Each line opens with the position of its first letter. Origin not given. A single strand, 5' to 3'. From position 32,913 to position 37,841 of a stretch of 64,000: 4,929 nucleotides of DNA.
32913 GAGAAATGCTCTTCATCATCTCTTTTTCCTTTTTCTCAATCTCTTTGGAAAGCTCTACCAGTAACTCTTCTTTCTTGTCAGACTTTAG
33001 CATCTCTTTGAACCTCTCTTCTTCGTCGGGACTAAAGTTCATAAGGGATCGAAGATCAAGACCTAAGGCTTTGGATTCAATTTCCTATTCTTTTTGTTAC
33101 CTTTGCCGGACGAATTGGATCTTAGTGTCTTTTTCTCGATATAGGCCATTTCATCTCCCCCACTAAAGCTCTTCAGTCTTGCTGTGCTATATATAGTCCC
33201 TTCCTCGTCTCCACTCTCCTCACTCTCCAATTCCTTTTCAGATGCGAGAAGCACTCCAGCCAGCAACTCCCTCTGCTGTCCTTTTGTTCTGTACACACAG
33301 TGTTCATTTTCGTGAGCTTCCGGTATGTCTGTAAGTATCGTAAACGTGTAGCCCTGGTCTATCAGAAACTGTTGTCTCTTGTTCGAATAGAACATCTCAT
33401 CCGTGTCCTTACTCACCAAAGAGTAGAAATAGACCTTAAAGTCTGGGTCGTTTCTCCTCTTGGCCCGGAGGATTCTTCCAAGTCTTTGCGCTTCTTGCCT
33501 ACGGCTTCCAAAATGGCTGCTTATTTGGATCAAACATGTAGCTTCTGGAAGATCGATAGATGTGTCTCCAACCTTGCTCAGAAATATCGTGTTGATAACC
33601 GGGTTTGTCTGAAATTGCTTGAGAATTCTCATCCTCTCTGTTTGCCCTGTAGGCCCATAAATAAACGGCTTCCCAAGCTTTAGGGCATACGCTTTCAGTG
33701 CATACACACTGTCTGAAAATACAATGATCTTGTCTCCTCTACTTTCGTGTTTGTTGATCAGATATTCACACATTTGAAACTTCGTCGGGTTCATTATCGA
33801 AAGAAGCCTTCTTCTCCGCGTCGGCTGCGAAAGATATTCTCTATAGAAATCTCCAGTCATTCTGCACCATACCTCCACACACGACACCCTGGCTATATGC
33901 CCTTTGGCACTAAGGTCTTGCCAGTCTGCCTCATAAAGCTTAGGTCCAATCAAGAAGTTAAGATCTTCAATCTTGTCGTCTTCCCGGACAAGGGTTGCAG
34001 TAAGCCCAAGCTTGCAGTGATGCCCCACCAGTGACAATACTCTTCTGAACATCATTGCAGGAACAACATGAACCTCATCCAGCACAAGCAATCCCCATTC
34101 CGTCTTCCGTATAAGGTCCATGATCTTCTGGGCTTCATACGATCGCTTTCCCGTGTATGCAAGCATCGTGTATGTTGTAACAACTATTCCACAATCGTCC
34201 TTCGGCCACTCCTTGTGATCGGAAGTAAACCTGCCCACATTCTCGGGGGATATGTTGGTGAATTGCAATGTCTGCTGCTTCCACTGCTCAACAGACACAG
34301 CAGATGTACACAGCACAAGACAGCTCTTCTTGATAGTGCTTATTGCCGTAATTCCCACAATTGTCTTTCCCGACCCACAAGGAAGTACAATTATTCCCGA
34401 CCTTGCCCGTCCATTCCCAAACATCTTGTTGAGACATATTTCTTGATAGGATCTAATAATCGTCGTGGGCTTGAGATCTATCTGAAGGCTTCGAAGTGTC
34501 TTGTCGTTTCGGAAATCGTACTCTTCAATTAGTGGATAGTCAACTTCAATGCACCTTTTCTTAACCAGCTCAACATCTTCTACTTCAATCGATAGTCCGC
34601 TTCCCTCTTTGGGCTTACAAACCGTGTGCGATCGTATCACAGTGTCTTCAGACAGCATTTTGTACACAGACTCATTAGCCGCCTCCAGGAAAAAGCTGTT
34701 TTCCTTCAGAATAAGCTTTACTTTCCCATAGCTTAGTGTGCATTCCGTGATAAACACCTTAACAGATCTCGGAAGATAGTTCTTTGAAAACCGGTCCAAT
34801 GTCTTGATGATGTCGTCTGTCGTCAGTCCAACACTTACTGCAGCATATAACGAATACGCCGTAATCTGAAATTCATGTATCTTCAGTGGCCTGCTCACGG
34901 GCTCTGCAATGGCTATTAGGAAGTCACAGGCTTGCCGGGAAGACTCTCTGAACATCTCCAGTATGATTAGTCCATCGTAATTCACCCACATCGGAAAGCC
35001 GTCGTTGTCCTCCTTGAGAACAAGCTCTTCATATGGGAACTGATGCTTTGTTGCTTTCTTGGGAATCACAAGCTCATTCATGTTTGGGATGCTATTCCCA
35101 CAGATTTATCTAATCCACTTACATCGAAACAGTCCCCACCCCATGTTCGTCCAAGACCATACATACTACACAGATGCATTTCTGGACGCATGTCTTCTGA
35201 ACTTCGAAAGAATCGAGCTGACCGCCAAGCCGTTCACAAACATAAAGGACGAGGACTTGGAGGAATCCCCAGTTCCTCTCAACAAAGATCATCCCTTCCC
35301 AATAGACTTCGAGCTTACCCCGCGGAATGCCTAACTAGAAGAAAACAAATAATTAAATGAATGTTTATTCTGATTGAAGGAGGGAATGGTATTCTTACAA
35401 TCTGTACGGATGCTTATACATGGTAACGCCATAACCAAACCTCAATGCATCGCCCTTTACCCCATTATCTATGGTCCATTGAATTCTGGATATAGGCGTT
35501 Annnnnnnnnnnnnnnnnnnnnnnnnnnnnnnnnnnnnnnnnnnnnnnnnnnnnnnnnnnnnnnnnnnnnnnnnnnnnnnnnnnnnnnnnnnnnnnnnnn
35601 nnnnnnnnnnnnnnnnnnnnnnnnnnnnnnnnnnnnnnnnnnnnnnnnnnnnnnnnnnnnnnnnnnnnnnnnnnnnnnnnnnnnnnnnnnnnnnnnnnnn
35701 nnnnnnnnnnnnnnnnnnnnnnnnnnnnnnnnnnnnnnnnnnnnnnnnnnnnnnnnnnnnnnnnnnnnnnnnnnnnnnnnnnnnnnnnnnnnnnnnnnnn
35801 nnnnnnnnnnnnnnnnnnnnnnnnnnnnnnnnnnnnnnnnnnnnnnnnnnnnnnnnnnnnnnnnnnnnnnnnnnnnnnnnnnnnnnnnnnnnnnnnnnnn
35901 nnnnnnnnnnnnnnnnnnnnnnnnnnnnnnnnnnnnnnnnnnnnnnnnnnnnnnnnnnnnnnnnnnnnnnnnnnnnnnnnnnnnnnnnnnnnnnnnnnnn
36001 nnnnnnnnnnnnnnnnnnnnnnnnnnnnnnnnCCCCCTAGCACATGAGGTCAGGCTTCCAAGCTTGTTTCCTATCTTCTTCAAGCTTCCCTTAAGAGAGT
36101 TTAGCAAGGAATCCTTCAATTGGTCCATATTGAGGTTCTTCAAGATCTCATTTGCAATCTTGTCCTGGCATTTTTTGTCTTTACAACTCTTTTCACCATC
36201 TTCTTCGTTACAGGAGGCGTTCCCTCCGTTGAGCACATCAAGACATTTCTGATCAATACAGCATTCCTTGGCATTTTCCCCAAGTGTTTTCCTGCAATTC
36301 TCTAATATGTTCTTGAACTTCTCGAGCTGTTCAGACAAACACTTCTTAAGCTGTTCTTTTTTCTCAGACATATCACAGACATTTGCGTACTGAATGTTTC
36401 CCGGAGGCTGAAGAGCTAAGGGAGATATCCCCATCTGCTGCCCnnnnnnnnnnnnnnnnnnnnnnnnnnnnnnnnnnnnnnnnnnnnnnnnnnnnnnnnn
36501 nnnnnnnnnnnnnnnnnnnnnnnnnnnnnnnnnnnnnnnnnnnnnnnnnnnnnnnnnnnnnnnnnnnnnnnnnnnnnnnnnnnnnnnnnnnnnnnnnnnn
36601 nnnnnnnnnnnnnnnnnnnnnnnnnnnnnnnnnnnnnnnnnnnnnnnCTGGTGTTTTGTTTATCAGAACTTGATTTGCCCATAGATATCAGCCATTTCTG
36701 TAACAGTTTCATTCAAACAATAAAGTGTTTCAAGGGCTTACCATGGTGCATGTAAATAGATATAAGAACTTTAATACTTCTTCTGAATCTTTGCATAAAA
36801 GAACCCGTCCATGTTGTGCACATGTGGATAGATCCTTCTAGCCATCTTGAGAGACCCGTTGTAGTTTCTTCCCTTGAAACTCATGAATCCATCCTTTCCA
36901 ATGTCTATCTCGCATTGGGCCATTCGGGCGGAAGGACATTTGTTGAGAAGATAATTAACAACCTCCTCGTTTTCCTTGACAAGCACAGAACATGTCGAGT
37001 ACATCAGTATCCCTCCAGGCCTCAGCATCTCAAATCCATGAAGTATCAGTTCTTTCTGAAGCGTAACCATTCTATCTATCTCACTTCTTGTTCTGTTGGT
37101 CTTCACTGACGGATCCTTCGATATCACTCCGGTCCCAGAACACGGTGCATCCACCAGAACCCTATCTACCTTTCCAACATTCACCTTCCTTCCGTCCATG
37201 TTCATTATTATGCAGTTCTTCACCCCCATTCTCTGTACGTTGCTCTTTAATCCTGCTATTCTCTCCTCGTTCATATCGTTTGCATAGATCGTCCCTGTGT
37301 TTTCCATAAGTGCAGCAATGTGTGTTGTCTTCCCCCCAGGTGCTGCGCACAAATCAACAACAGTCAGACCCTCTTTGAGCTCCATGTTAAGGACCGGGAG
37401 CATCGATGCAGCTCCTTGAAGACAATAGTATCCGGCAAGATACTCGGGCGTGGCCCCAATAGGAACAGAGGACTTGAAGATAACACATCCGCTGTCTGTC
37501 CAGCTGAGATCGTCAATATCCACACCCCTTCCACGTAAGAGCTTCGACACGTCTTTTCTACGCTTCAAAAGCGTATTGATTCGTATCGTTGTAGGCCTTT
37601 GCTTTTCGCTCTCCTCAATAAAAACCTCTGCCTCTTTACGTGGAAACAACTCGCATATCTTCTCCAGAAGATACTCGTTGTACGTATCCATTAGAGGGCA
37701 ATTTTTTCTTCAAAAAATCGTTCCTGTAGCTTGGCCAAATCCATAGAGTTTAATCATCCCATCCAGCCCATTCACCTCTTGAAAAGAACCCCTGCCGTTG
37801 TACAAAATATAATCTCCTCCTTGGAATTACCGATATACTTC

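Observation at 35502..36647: Second Cys-rich, low-complexity protein with a polyarginine block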

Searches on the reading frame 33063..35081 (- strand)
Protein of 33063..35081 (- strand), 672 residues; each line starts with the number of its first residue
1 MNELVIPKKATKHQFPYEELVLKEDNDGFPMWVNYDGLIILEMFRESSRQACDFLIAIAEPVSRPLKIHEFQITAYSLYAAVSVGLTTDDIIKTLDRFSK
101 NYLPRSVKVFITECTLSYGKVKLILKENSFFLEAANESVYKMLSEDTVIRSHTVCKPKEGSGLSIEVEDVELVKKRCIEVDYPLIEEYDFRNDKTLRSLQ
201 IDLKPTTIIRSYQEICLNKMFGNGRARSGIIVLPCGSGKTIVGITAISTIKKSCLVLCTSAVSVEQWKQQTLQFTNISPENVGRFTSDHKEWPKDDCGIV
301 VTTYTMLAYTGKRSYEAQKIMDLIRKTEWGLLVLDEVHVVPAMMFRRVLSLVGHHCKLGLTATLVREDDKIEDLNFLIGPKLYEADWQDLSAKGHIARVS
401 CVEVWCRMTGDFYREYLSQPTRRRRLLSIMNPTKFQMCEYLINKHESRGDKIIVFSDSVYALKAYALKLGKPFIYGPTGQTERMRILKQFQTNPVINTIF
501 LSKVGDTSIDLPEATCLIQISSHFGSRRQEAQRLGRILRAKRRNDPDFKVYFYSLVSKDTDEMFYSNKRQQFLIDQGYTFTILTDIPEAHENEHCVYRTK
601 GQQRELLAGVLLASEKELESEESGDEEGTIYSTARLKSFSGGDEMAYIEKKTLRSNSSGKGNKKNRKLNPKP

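Call 4: search_protein_families(library=pfam, proteins=[window:33063-35081:-], max_evalue=0.1)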
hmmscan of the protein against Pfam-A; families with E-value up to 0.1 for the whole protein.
window:33063-35081:- (672 aa): 6 families
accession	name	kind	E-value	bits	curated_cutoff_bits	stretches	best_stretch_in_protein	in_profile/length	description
PF16203.11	ERCC3_RAD25_C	-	2.4e-116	387.8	27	1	390-627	1-239/248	ERCC3/RAD25/XPB C-terminal helicase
PF13625.11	Helicase_C_3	-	1.4e-30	106.3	34.2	1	31-153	1-120/125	Helicase conserved C-terminal domain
PF04851.21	ResIII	-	1.7e-19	70.8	22.5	1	209-365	4-163/164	Type III restriction enzyme, res subunit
PF00271.37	Helicase_C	-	6.7e-13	49.3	23.5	1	434-541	2-110/110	Helicase conserved C-terminal domain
PF00270.35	DEAD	-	4.2e-09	36.8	26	1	212-366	3-162/167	DEAD/DEAH box helicase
PF00176.29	SNF2-rel_dom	-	1.7e-06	27.8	24.9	1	212-363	1-162/290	SNF2-related domain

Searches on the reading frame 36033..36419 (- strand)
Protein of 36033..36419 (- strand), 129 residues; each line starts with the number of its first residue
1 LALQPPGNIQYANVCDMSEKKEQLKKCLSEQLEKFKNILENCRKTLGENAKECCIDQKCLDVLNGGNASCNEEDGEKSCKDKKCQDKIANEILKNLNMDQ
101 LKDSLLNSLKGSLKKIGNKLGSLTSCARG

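Call 64: predict_structure(alignment_id=A4)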
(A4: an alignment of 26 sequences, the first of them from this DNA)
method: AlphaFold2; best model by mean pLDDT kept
length: 129 residues; sequences in the alignment: 26
mean_pLDDT: 59.8   pTM: 0.30
mean pLDDT of the five models: 59.8, 57.3, 55.0, 52.6, 46.2
residues with pLDDT >= 90: 0; 70-90: 32; 50-70: 58; < 50: 39
segments of 3 or more residues with pLDDT < 50: 1-3, 7-14, 66-79, 119-129
pLDDT, mean of each block of 10 residues (from residue 1): 47 55 75 81 74 67 54 40 55 62 67 54 43
secondary structure, 60 per line:
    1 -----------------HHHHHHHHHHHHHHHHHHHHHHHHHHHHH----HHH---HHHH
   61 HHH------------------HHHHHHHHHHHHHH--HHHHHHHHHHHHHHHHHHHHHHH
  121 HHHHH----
elements in order: H18-46 H57-63 H82-95 H98-125

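Call 67: fold_search(model_id=the predicted structure, library=pdb)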
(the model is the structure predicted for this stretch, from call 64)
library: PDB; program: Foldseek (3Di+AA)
matches with E <= 10: 0; with E <= 0.001: 0
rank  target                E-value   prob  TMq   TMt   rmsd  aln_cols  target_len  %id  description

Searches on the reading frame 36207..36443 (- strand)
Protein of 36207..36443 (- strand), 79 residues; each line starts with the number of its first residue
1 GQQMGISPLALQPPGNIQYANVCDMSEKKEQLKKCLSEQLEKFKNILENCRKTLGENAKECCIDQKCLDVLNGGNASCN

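Call 35: find_homologous_proteins(query=A2, max_evalue=0.001)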
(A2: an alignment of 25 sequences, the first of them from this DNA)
Query A2 (25 sequences): 117 candidates shared short words with the query, none scored E <= 0.001.

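Call 36: search_protein_families(library=pfam, alignment_id=A2, max_evalue=1)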
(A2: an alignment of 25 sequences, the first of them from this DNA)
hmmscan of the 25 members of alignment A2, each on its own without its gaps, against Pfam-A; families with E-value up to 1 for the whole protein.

A. member 1, seq(79 aa): 3 families
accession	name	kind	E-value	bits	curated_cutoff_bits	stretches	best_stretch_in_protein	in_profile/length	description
PF15960.10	DUF4763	-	0.00077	19.2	30.1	1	26-70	37-80/236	Domain of unknown function (DUF4763)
PF02414.20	Borrelia_orfA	-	0.03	14.3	25.8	1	27-59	193-225/288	Borrelia ORF-A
PF11214.13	Med2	-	0.032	14.8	26.8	1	28-61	39-71/100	Mediator complex subunit 2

B. families by the number of members that match (of 25 scanned): 21 families
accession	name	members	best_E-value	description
PF21384.2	Cas3_I-F_Cas2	5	0.0039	CRISPR-associated nuclease/helicase Cas3, I-F/YPEST, Cas2 domain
PF15960.10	DUF4763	4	0.00077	Domain of unknown function (DUF4763)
PF18487.6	TSR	2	0.057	Thrombospondin type 1 repeat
PF22292.1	DUF6965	1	0.01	Domain of unknown function (DUF6965)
PF04614.17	Pex19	1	0.018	Pex19 protein family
PF19682.4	DUF6184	1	0.021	Family of unknown function (DUF6184)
PF02414.20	Borrelia_orfA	1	0.03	Borrelia ORF-A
PF11214.13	Med2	1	0.032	Mediator complex subunit 2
PF01846.25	FF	1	0.033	FF domain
PF03051.21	Peptidase_C1_2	1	0.05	Peptidase C1-like family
PF17959.7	EF-hand_14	1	0.063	EF-hand domain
PF10259.14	Rogdi_lz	1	0.075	Rogdi leucine zipper containing protein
PF17021.10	Mei5_like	1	0.078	Putative double-strand recombination repair-like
PF04098.21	Rad52_Rad22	1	0.089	Rad52/22 family double-strand break repair protein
PF04960.20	Glutaminase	1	0.13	Glutaminase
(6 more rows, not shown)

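Call 56: search_solved_structures(query=A2, max_evalue=10, show_alignments=2)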
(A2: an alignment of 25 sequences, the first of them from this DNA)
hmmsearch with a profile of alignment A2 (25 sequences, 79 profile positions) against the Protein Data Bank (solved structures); distinct sequences matched with E-value up to 10: 1.
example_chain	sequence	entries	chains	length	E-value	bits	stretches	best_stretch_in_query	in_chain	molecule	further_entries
8ru1_A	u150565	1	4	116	0.74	12.7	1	38-65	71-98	Chromatin remodeling regulator CECR2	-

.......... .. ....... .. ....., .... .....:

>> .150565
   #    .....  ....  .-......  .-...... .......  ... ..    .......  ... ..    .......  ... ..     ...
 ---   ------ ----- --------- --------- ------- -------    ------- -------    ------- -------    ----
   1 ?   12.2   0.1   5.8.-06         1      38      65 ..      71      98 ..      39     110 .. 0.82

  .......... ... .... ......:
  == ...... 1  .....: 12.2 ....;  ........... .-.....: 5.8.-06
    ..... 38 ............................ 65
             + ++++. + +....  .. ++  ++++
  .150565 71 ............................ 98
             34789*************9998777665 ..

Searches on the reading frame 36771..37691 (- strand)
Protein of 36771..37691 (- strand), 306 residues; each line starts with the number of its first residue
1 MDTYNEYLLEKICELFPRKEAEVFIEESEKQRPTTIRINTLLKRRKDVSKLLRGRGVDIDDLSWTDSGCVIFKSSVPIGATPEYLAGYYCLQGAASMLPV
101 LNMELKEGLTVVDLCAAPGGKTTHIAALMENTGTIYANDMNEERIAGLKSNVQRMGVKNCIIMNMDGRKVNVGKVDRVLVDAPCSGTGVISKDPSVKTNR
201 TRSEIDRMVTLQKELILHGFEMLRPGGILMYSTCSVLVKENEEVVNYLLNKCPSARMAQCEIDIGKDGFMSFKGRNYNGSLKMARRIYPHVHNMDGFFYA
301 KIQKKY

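Call 4: search_protein_families(library=pfam, proteins=[window:36771-37691:-], max_evalue=0.1)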
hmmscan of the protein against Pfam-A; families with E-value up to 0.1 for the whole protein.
window:36771-37691:- (306 aa): 11 families
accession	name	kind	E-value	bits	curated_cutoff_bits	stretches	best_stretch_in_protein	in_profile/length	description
PF01189.24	Methyltr_RsmB-F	-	4.8e-66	222.7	27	1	103-302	4-198/199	16S rRNA methyltransferase RsmB/F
PF17125.10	Methyltr_RsmF_N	-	2.3e-09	38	34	1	8-93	5-85/86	N-terminal domain of 16S rRNA methyltransferase RsmF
PF01728.25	FtsJ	-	1.4e-07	32.1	24.1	1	105-247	19-151/181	FtsJ-like methyltransferase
PF22458.1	RsmF-B_ferredox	-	1.3e-06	28.9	27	1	6-71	3-67/74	Methyltr_RsmF/B-like, ferredoxin-like domain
PF13847.12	Methyltransf_31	-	1.8e-06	28.2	27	1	106-243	2-127/145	Methyltransferase domain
PF01269.23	Fibrillarin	-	0.0035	17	27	1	94-145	58-109/227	Fibrillarin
PF01209.24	Ubie_methyltran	-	0.0055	16.5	20.1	1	104-170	44-110/233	ubiE/COQ5 methyltransferase family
PF09445.16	Methyltransf_15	-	0.0063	16.6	22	1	110-164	3-54/165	RNA cap guanine-N2 methyltransferase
PF02005.22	TRM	-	0.0077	15.9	27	1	99-166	41-109/376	N2,N2-dimethylguanosine tRNA methyltransferase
PF13649.12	Methyltransf_25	-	0.016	16.3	27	1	111-179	1-69/97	Methyltransferase domain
PF01135.25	PCMT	-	0.05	13.8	20.3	1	95-169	63-135/210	Protein-L-isoaspartate(D-aspartate) O-methyltransferase (PCMT)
